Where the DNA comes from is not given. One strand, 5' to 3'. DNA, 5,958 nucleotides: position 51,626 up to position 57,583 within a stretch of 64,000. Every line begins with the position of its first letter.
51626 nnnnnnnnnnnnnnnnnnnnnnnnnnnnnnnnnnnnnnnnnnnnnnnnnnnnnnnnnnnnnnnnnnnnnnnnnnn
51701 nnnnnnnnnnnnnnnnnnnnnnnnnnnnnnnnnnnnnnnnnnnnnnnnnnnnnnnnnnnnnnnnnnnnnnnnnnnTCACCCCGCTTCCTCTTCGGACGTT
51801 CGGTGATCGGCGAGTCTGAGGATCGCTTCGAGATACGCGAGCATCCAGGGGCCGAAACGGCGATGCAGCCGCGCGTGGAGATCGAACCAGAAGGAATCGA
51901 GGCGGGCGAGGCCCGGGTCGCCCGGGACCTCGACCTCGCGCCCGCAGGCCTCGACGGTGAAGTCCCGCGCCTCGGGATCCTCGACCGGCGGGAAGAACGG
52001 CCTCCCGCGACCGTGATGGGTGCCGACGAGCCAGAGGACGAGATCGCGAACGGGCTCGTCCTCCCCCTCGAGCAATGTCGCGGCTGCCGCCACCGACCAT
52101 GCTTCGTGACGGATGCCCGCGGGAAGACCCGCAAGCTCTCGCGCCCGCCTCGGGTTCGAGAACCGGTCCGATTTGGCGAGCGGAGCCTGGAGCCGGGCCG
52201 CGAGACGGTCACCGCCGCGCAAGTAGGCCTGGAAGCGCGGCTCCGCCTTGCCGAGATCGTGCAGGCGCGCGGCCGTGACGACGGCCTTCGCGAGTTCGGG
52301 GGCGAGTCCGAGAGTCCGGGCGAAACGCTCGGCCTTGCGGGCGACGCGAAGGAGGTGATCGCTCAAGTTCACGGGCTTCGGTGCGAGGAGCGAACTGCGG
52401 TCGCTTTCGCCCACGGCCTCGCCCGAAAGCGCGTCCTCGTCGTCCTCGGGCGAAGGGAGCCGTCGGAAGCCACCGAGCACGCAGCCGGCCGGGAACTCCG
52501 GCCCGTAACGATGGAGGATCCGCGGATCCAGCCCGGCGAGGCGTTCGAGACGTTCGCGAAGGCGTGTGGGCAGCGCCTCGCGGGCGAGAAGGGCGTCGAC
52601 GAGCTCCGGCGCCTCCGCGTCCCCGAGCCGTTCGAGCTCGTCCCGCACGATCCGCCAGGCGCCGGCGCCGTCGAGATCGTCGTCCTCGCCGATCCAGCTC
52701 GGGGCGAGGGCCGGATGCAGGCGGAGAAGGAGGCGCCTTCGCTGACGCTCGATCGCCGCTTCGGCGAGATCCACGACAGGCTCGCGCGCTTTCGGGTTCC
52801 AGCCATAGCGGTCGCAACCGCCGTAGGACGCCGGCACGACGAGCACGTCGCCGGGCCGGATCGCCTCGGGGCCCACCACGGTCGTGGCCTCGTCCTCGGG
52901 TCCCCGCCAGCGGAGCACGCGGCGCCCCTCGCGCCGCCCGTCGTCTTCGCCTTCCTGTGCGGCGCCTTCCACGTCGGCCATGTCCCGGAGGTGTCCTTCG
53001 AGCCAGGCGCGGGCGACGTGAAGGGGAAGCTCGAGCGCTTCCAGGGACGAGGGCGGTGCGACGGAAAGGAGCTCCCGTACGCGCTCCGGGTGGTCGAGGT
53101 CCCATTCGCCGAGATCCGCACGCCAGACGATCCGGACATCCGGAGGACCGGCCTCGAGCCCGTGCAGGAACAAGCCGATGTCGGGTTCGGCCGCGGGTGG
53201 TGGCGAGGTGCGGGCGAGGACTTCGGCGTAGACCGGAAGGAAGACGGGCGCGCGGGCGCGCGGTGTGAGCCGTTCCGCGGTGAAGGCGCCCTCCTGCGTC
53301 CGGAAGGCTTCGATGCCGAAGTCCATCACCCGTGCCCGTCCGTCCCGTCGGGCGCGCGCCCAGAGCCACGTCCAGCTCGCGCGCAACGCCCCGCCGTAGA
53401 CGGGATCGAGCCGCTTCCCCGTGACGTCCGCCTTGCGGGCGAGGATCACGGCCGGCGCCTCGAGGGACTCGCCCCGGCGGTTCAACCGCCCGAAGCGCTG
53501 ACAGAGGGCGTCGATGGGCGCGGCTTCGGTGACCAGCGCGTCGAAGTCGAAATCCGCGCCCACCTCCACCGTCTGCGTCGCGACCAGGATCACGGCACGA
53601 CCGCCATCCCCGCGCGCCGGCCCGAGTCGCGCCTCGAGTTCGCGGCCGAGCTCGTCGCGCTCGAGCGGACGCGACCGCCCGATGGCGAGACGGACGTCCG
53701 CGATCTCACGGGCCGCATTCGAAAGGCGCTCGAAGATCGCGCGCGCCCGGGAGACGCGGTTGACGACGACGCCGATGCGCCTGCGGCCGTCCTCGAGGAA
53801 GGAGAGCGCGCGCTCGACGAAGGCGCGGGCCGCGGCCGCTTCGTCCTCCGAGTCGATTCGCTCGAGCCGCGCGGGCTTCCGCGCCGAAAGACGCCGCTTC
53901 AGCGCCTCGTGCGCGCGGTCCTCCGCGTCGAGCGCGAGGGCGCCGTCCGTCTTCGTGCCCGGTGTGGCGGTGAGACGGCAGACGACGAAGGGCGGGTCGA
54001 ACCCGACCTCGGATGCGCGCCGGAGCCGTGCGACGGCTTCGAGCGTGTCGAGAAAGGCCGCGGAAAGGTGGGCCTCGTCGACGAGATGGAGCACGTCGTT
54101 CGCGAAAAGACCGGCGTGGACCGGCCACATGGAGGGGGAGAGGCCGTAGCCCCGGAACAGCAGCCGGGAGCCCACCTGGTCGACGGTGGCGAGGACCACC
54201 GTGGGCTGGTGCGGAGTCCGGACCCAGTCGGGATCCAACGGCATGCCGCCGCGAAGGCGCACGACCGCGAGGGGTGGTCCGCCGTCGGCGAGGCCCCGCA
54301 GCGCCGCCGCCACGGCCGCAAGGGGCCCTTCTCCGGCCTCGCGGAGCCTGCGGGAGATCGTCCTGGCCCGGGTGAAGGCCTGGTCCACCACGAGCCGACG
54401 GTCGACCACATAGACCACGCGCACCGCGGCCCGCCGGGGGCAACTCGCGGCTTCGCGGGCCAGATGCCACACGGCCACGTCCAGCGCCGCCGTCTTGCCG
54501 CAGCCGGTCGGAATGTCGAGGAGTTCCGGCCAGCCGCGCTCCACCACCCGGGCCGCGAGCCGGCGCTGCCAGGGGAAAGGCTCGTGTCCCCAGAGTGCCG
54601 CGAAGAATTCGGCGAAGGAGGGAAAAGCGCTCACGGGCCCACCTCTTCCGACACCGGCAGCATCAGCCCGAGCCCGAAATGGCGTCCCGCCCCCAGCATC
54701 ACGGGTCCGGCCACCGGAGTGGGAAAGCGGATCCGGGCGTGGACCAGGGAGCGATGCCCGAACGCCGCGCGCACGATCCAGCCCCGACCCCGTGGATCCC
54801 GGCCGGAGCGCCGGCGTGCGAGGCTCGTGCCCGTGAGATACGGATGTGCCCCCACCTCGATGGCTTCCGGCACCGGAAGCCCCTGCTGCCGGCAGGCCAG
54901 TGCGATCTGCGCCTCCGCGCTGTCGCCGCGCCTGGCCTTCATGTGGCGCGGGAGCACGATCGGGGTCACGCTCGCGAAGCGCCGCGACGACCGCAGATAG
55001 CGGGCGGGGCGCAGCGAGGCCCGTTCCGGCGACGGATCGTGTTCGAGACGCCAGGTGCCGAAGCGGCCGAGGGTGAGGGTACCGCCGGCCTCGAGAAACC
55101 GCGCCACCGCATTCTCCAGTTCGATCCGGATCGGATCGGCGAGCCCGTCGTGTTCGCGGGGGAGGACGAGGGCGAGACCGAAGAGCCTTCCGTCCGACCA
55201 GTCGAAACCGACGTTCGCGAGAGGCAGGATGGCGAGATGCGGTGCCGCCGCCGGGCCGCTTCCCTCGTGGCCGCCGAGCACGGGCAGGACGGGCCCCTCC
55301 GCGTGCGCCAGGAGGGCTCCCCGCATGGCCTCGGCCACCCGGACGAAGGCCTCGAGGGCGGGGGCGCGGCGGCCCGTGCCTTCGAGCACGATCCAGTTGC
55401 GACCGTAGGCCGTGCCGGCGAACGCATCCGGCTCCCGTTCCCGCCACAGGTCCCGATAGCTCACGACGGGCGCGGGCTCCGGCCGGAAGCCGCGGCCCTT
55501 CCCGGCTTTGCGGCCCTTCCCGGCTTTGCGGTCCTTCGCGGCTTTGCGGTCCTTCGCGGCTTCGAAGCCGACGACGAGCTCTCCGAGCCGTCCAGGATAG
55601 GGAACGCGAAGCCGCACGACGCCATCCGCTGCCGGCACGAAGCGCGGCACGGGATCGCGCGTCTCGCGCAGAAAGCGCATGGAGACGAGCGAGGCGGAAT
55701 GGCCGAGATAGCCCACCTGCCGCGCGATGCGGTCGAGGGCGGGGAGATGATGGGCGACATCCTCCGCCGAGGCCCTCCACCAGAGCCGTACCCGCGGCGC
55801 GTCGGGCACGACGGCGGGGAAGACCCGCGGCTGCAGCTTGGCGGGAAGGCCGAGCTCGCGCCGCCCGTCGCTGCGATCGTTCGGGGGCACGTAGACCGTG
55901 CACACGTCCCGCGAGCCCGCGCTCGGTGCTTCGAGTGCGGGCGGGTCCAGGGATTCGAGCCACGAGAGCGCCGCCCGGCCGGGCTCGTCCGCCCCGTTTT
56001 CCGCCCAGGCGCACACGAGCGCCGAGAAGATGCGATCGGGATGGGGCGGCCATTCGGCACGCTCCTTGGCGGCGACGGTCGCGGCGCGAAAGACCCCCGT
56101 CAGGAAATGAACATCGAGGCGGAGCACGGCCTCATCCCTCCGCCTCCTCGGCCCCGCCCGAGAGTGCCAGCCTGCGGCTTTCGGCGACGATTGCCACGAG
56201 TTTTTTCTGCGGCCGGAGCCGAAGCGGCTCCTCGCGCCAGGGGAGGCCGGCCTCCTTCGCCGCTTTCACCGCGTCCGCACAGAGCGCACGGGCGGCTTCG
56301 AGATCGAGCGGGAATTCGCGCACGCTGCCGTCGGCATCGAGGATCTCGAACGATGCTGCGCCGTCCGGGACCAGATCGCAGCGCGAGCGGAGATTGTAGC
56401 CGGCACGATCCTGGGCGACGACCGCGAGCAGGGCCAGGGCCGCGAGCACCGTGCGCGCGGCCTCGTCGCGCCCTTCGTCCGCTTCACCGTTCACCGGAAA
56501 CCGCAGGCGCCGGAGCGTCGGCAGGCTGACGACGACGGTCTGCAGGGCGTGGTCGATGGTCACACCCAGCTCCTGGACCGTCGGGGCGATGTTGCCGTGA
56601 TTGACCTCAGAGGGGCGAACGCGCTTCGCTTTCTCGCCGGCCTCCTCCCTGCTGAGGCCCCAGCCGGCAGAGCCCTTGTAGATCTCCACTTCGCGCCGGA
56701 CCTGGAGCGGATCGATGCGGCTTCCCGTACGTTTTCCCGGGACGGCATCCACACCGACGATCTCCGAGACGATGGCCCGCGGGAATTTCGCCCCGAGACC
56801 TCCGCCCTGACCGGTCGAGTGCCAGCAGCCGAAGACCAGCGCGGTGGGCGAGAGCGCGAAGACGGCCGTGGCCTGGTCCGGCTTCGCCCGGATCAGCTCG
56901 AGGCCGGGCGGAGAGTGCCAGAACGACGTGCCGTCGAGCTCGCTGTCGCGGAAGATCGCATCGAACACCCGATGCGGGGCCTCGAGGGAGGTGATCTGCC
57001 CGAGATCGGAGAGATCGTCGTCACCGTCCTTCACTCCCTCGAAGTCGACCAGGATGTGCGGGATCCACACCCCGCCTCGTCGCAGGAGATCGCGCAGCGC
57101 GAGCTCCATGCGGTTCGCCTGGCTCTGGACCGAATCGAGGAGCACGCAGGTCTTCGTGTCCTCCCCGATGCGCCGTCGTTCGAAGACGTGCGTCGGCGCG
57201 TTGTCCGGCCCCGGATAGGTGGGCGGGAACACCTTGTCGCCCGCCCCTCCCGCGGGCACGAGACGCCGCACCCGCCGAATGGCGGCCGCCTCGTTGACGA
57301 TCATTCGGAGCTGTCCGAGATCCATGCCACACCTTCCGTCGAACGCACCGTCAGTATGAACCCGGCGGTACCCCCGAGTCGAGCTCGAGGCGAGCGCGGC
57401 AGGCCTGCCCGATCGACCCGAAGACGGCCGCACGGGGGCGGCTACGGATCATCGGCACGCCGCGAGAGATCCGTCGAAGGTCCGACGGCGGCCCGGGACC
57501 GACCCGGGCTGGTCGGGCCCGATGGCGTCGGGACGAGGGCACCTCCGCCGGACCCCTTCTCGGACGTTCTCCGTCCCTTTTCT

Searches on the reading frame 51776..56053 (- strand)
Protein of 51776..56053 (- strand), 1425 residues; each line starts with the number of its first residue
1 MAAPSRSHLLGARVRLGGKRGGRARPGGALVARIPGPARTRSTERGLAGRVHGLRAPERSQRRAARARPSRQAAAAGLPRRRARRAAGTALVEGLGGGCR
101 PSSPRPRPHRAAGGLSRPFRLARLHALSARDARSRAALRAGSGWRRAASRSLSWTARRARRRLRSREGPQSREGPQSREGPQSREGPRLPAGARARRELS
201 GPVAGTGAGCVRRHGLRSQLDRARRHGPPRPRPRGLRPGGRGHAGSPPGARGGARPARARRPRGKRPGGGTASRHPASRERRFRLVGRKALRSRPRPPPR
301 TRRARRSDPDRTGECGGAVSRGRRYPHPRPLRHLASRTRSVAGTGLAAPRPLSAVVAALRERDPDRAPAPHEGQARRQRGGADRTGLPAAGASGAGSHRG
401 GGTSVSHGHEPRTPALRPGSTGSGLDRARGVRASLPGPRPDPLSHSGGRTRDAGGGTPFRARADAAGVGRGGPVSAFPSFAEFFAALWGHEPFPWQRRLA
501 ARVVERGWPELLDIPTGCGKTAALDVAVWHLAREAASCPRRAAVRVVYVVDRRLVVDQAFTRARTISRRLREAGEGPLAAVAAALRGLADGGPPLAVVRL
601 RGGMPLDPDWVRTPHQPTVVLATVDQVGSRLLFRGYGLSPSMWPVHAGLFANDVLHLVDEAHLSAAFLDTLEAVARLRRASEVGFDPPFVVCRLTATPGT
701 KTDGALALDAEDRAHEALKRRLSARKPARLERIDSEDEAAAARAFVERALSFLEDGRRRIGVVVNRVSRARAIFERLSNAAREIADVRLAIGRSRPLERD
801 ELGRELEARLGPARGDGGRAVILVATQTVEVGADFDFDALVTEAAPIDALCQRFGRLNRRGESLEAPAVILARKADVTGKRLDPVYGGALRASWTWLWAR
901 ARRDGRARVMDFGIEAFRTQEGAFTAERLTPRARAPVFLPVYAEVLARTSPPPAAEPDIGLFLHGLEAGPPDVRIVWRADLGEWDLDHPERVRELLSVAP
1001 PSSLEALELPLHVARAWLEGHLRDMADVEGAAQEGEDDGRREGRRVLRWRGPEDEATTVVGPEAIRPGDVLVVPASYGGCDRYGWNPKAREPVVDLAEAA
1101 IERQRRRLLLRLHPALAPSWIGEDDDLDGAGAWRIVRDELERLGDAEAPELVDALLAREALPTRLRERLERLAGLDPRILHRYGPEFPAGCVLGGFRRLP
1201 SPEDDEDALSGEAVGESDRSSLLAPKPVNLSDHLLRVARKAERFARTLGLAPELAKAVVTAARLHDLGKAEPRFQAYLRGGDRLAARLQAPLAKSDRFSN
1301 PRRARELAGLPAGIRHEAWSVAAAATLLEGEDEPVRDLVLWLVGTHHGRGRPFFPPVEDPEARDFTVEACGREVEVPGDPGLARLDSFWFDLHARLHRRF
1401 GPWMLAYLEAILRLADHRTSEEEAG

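Call 9: search_protein_families(library=padloc, proteins=[window:51776-56053:-], max_evalue=0.00001)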
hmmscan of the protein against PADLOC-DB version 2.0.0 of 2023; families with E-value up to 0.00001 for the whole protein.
window:51776-56053:- (1425 aa): 30 families (the best 25 are shown)
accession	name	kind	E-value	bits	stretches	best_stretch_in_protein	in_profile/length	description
PDLC01769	Cas3g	-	3.1e-256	851.1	1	479-1423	7-835/836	-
PDLC00939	Cas3g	-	2.3e-145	483.9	2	480-1005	4-531/864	"CRISPR-associated helicase Cas3, subtype Dpsyc"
PDLC01309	Cas3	-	6.2e-131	436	2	479-1103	2-520/710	CAS-I-U; effector_G3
PDLC01770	Cas3g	-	8.2e-102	340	2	479-873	2-354/733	-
PDLC01767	Cas3e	-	2.1e-37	127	2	718-897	394-549/680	-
PDLC01761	Cas3b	-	6.2e-32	109.1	1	745-876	436-551/705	-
PDLC01710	Cas3a1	-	2e-28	97.3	1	756-869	446-553/745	Cas3_1_CAS-I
PDLC02079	Cas3b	-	4.4e-28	95.9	2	756-862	429-530/691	-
PDLC01762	Cas3b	-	4e-25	86.5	1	757-874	449-550/692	-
PDLC00938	Cas3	-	1.4e-24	85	1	658-879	130-339/358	CRISPR-associated helicase Cas3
PDLC01759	Cas3b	-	6.7e-24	82.6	1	739-886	426-558/711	-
PDLC01252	Cas3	-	7.8e-24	82.7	1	738-878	184-305/324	CAS-I; effector_G3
PDLC01765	Cas3c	-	3e-23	80.6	2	728-871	353-476/612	-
PDLC01757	Cas3b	-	7.8e-23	78.9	1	757-871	399-505/676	-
PDLC02082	Cas3b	-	4.3e-22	76.3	1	743-887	451-577/734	-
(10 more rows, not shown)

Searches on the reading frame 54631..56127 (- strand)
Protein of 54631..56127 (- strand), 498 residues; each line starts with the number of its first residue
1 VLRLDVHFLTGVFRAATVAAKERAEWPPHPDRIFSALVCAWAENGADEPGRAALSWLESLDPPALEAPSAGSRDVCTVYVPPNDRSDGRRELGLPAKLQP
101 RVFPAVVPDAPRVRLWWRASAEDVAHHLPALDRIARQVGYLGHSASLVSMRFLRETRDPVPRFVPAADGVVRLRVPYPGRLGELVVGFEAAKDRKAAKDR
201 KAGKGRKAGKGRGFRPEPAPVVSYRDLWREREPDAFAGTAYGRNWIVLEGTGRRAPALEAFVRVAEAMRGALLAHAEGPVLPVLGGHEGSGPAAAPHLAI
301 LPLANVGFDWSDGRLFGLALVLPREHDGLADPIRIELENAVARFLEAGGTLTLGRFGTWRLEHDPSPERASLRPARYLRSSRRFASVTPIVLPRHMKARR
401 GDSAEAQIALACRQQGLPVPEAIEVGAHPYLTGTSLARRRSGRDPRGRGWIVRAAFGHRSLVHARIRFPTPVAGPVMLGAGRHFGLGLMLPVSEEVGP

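Call 9: search_protein_families(library=padloc, proteins=[window:54631-56127:-], max_evalue=0.00001)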
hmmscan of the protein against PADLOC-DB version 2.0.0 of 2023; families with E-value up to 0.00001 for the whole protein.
window:54631-56127:- (498 aa): 8 families
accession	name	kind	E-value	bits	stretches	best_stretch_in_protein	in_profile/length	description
PDLC01777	Cas56g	-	7e-113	376.1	1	1-495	1-430/431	-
PDLC01410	Cas56g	-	9.3e-87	290.3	1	1-494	1-429/431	CAS-I-U; effector_G5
PDLC00995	Cas56g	-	1.6e-84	282.9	1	1-492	1-492/492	"CRISPR-associated protein GSU0054/csb2, Dpsyc system"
PDLC01347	Cas5g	-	1.9e-48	163.9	1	22-491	9-374/374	CAS-I-U; effector_G5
PDLC01626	Cas56g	-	6.2e-43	145.6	1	5-491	5-412/412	CAS-I-U; effector_G5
PDLC01778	Cas56g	-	1.2e-35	122.1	1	1-492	1-448/449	-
PDLC01776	Cas56g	-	5.8e-19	66.2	1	4-327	5-321/497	-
PDLC01280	Cas5g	-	3.2e-14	50.9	1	112-487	46-384/384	CAS-I-U; effector_G5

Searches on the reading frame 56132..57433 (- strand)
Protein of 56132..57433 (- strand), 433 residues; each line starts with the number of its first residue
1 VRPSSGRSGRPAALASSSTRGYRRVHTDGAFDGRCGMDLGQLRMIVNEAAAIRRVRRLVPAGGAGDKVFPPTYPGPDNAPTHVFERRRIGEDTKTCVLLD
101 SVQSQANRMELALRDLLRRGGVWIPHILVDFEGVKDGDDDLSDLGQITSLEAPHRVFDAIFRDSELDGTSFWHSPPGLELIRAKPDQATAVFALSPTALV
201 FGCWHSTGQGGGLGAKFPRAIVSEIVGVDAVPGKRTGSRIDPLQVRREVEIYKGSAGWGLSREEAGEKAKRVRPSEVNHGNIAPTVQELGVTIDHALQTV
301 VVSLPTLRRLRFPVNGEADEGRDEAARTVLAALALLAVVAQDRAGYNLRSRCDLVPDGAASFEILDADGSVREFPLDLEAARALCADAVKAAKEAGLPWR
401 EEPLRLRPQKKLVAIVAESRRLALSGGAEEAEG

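Call 9: search_protein_families(library=padloc, proteins=[window:56132-57433:-], max_evalue=0.00001)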
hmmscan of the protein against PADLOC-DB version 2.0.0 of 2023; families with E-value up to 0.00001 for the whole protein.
window:56132-57433:- (433 aa): 4 families
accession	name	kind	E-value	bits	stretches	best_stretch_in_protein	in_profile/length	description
PDLC01630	Cas7g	-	3.8e-43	145.2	1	56-231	5-152/153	CAS-I-U; effector_G7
PDLC01351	Cas7g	-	7.9e-21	72.8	1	58-231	9-141/143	CAS-I-U; effector_G7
PDLC00994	Cas7g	-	1.7e-18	65.2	1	62-236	13-177/178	"CRISPR-associated protein GSU0053/csb1, Dpsyc system"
PDLC01291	Cas7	-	4.4e-18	64.3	1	57-236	8-150/151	CAS-I-U; effector_G7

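Call 74: search_protein_families(library=ncbifam, proteins=[window:56132-57433:-], max_evalue=0.001)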
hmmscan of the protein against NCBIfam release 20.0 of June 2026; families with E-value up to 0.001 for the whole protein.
window:56132-57433:- (433 aa): 1 family
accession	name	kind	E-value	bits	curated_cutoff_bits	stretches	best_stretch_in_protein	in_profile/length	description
TIGR02570.1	cas7_GSU0053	equivalog_domain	6.3e-18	65.2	38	1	62-236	13-177/178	type I-G CRISPR-associated RAMP protein Csb1/Cas7g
